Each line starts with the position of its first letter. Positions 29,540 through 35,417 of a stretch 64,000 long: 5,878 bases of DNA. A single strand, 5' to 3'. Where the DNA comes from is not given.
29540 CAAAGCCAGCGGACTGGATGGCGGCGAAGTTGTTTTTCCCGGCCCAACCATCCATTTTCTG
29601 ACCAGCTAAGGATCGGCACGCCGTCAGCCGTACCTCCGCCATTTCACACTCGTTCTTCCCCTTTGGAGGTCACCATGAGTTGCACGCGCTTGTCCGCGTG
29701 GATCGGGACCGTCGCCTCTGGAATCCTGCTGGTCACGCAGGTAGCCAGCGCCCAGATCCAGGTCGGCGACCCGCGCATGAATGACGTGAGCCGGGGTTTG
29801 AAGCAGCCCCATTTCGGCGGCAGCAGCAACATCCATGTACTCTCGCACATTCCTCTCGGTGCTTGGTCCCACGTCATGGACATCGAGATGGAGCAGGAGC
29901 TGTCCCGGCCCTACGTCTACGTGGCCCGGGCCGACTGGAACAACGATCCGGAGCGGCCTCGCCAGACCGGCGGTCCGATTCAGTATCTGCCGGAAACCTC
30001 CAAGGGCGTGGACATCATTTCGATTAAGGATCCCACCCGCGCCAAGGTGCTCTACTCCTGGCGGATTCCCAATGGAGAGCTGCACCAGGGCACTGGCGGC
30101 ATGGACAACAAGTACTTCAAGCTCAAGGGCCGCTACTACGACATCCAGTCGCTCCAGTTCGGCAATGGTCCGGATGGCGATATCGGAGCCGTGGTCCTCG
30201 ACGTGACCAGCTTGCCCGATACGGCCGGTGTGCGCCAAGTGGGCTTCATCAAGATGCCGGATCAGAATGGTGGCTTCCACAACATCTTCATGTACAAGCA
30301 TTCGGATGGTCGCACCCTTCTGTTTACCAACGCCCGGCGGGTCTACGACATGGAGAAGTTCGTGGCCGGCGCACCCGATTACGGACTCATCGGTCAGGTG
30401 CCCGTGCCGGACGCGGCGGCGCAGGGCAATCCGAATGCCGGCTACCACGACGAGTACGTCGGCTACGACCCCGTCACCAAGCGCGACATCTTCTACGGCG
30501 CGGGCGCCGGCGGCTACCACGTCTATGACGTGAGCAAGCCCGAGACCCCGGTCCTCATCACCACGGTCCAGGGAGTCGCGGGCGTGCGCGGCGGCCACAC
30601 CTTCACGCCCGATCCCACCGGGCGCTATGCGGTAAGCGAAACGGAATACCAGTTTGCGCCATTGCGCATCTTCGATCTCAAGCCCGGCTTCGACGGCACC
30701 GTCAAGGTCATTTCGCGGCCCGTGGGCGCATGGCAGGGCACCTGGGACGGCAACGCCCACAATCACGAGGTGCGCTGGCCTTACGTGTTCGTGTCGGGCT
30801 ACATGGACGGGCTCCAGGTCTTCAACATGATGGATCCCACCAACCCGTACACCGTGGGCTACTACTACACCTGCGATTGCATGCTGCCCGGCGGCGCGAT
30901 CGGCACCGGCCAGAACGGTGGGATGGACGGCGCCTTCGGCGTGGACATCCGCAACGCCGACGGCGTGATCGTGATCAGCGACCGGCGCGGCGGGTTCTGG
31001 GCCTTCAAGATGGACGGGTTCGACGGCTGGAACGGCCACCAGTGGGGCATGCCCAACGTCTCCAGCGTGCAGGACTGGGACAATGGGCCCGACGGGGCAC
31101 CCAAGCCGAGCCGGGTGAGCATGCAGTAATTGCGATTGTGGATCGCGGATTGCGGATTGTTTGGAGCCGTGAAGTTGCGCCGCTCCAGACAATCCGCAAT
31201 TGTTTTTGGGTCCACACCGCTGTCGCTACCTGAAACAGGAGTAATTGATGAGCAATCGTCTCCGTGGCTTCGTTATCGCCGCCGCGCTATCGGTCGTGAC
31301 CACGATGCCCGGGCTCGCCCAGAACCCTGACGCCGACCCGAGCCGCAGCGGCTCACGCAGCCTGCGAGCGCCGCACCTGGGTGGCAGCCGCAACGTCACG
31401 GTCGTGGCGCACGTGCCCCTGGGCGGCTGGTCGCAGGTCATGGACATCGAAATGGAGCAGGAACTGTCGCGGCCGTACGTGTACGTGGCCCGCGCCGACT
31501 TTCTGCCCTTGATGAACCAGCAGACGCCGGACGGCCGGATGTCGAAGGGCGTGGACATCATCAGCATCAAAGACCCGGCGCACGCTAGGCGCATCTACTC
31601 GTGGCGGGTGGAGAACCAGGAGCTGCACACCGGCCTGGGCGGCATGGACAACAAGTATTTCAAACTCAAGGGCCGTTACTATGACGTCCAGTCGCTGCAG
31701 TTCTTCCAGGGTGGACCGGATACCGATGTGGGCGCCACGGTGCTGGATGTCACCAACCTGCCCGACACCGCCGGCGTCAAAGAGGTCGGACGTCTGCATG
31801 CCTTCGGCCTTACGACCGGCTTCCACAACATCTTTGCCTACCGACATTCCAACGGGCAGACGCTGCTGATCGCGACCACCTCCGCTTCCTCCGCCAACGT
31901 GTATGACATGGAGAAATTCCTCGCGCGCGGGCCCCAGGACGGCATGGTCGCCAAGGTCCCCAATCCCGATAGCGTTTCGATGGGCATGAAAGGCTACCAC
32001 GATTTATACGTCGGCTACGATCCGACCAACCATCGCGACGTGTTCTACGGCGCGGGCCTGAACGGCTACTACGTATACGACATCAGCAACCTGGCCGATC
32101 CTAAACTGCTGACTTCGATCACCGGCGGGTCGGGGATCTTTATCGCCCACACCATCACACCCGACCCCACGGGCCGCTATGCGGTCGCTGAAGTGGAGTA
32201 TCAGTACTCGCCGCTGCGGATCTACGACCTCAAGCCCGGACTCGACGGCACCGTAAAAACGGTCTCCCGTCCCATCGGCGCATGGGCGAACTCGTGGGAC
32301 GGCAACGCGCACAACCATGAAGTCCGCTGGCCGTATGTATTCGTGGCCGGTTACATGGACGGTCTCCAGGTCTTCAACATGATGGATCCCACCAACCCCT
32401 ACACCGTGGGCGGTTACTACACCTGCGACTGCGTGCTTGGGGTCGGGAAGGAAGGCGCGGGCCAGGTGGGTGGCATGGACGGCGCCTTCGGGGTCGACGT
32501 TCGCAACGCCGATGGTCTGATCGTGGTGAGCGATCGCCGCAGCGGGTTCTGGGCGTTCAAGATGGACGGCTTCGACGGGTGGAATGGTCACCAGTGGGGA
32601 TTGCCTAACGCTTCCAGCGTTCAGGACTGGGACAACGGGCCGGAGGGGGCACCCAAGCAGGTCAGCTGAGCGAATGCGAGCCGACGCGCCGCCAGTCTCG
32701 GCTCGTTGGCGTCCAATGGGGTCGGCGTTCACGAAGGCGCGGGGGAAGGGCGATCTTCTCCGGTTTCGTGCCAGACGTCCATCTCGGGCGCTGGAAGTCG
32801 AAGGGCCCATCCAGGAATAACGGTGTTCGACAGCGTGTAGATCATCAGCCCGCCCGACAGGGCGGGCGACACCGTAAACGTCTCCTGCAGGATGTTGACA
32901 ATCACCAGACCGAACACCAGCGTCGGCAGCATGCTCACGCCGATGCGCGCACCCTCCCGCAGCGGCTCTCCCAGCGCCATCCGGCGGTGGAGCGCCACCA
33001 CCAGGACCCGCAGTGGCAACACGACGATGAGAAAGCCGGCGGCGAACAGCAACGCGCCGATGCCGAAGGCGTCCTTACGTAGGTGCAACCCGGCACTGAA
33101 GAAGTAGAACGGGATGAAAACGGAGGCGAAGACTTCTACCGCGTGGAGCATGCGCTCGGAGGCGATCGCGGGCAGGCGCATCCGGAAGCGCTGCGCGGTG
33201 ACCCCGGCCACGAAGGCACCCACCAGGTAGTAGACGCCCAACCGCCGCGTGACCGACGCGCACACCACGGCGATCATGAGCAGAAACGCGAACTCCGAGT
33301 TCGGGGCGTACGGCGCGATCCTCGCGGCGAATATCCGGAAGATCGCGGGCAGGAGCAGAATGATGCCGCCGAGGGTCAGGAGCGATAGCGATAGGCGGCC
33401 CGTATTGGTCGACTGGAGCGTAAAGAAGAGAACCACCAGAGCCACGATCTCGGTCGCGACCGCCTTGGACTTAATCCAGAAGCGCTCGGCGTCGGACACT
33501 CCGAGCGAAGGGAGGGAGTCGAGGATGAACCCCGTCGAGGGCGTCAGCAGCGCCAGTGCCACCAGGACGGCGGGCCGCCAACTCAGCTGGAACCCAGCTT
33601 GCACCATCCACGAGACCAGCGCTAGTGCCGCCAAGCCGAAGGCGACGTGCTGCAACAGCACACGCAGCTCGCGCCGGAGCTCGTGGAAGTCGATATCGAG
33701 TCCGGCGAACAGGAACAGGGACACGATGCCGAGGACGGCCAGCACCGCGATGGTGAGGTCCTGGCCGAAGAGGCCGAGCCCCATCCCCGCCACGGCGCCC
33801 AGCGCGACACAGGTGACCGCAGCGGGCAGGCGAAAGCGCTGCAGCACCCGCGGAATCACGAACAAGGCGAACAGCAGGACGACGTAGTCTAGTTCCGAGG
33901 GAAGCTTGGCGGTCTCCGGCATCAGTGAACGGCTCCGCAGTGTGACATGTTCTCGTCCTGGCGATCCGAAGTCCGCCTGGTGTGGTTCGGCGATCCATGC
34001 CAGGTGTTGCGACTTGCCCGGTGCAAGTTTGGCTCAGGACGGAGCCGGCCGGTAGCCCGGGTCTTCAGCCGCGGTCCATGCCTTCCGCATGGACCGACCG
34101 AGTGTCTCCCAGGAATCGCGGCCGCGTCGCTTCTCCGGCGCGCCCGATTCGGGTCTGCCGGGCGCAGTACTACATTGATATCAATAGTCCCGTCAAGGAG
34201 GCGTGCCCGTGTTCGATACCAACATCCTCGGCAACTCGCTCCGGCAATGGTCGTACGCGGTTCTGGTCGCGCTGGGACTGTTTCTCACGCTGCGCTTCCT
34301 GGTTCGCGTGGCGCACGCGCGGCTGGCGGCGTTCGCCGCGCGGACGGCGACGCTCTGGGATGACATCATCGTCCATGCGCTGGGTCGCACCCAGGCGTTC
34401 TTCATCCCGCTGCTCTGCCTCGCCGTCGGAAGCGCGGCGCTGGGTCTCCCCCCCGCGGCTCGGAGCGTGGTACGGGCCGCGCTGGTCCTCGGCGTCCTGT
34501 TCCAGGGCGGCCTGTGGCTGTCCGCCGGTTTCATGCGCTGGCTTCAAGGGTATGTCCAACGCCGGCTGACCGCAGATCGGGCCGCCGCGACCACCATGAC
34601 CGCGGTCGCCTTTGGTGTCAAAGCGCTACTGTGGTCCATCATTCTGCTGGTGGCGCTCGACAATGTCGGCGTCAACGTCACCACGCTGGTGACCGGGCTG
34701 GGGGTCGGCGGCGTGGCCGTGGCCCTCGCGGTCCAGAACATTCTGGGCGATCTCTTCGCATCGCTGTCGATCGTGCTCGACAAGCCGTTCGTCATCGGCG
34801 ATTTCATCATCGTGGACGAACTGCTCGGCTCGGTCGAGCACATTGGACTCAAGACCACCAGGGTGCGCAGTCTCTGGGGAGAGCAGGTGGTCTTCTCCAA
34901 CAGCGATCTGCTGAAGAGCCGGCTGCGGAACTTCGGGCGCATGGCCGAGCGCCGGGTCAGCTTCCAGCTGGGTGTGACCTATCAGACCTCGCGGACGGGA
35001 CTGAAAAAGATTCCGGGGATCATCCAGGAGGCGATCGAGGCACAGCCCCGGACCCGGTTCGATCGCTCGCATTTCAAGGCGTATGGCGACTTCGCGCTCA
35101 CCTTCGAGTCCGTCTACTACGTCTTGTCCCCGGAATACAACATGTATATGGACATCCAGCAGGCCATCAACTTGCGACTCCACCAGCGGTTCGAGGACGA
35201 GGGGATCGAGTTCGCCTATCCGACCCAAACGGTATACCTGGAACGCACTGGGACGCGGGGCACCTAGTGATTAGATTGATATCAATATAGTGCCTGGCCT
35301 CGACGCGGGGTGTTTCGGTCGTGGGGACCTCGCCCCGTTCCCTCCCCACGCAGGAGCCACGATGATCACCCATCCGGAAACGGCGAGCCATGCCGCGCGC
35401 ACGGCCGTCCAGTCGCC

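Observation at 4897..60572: Dispersed family of hairpin elements whose arms are tandem arrays of 7-8 nt units (at least 17 loci in 64 kb)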

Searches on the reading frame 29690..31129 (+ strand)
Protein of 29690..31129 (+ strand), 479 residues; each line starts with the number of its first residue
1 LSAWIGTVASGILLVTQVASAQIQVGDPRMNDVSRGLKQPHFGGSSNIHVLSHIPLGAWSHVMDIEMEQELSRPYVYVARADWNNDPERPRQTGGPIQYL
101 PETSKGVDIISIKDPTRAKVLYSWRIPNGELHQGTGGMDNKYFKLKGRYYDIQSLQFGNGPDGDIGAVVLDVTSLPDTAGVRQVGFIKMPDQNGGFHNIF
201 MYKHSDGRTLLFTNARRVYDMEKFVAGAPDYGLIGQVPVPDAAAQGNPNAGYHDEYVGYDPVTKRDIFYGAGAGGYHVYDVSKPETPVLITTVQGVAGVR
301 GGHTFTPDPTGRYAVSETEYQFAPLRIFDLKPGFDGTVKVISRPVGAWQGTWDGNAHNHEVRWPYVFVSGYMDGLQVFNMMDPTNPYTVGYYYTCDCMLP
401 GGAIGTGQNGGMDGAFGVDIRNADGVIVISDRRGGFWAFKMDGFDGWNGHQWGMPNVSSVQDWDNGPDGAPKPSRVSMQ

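Call 36: search_protein_families(library=pfam, proteins=[window:29690-31129:+], max_evalue=0.00001)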
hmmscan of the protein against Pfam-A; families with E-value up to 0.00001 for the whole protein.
window:29690-31129:+ (479 aa): 0 families

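Call 37: find_homologous_proteins(query=window:29690-31129:+, max_evalue=1e-30)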
Query window:29690-31129:+ (479 aa): 2386 proteins with E <= 1e-30 among 8000 candidates; the best 120 are listed.
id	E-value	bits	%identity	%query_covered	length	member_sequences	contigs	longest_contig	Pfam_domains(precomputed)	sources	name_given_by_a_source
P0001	1.7e-295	999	94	94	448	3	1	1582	-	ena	-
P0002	3.3e-279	945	82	98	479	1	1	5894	-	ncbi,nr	ncbi:MAG: hypothetical protein HY560_05050 [Gemmatimonadetes bacterium]|nr:hypothetical protein [Gem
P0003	5.5e-278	941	84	97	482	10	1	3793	-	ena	-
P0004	9.6e-278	940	82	99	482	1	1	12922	-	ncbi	-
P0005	4.7e-273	925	82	97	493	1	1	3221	-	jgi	jgi:hypothetical protein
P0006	1.6e-267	907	79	97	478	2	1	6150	-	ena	-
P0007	5.6e-255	865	76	96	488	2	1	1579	-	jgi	jgi:hypothetical protein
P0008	4.2e-220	750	68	97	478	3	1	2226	-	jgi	jgi:hypothetical protein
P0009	5.5e-216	736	66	99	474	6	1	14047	-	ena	-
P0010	1.5e-214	732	66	96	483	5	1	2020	-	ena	-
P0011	2.1e-214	731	68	98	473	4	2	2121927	-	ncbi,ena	-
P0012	1.5e-212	725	68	96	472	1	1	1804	-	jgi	jgi:hypothetical protein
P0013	5.5e-211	720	67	95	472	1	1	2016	-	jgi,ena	-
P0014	1.8e-207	708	66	94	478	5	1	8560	-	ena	-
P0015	4.2e-207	707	63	100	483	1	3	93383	-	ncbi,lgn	-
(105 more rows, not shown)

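Call 38: find_encoding_contigs(protein=P0004, flank=10000, max_places=3)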
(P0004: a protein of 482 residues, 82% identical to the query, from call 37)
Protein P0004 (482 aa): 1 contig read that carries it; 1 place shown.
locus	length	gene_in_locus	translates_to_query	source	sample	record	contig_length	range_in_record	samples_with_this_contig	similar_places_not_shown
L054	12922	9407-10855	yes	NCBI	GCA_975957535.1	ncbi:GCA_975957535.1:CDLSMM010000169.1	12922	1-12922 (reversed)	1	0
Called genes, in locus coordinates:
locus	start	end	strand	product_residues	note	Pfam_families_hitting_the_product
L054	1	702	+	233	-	?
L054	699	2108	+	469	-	-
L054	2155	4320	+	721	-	PF07732:Cu-oxidase_3, PF00394:Cu-oxidase, PF07731:Cu-oxidase_2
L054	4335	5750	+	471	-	PF01979:Amidohydro_1, PF07969:Amidohydro_3 (weak)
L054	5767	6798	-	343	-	PF04909:Amidohydro_2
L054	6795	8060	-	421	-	PF00324:AA_permease, PF13520:AA_permease_2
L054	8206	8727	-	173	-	PF01152:Bac_globin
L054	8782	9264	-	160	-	PF22381:Staph_reg_Sar_Rot, PF01047:MarR, PF12802:MarR_2, PF13463:HTH_27 (weak)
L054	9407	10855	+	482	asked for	-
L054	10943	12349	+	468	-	-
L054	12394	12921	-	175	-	?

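Call 39: find_encoding_contigs(protein=P0002, flank=10000, max_places=3)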
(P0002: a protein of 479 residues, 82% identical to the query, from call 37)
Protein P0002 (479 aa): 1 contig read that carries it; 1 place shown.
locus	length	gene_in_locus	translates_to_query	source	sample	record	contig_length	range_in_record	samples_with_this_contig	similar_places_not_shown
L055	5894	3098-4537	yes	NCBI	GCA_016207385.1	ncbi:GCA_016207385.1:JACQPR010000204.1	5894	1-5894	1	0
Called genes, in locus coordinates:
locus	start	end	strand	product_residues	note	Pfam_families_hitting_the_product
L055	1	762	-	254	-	PF04909:Amidohydro_2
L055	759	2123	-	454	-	PF13520:AA_permease_2, PF00324:AA_permease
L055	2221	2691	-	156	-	PF01152:Bac_globin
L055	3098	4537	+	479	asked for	-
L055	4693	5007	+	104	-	-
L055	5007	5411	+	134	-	PF01850:PIN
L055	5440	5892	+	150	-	PF00383:dCMP_cyt_deam_1, PF14437:MafB19-deam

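Call 40: find_encoding_contigs(protein=P0003, flank=10000, max_places=3)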
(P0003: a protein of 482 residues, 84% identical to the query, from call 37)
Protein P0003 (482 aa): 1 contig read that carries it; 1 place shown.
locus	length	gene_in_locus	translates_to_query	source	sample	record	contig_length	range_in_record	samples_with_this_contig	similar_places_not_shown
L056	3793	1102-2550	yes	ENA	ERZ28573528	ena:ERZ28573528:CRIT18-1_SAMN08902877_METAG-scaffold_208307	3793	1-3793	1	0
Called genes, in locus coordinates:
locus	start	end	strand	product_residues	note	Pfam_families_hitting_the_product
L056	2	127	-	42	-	?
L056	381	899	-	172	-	PF12802:MarR_2, PF01047:MarR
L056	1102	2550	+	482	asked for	-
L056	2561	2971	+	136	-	-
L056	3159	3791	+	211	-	?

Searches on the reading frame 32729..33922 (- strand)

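Call 36: search_protein_families(library=pfam, proteins=[window:32729-33922:-], max_evalue=0.00001)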
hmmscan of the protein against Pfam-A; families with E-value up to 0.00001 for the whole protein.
window:32729-33922:- (397 aa): 1 family
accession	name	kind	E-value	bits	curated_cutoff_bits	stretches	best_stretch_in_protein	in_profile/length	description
PF00999.27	Na_H_Exchanger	-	1.7e-25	90.1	26.2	1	18-372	3-367/375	Sodium/hydrogen exchanger, transmembrane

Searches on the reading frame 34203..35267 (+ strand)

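Call 65: search_protein_families(library=pfam, proteins=[window:34203-35267:+], max_evalue=0.00001)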
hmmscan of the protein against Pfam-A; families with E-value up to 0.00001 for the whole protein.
window:34203-35267:+ (354 aa): 3 families
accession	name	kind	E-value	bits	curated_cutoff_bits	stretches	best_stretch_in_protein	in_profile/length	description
PF00924.24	MS_channel_2nd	-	6.9e-15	55.4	20.2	1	179-245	1-67/68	Mechanosensitive ion channel, beta-domain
PF21082.3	MS_channel_3rd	-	4.5e-10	40.3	21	1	252-337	1-88/88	Mechanosensitive ion channel MscS, C-terminal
PF21088.3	MS_channel_1st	-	1.2e-08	35.2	23.1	1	139-178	3-42/42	Mechanosensitive ion channel, transmembrane helices 2/3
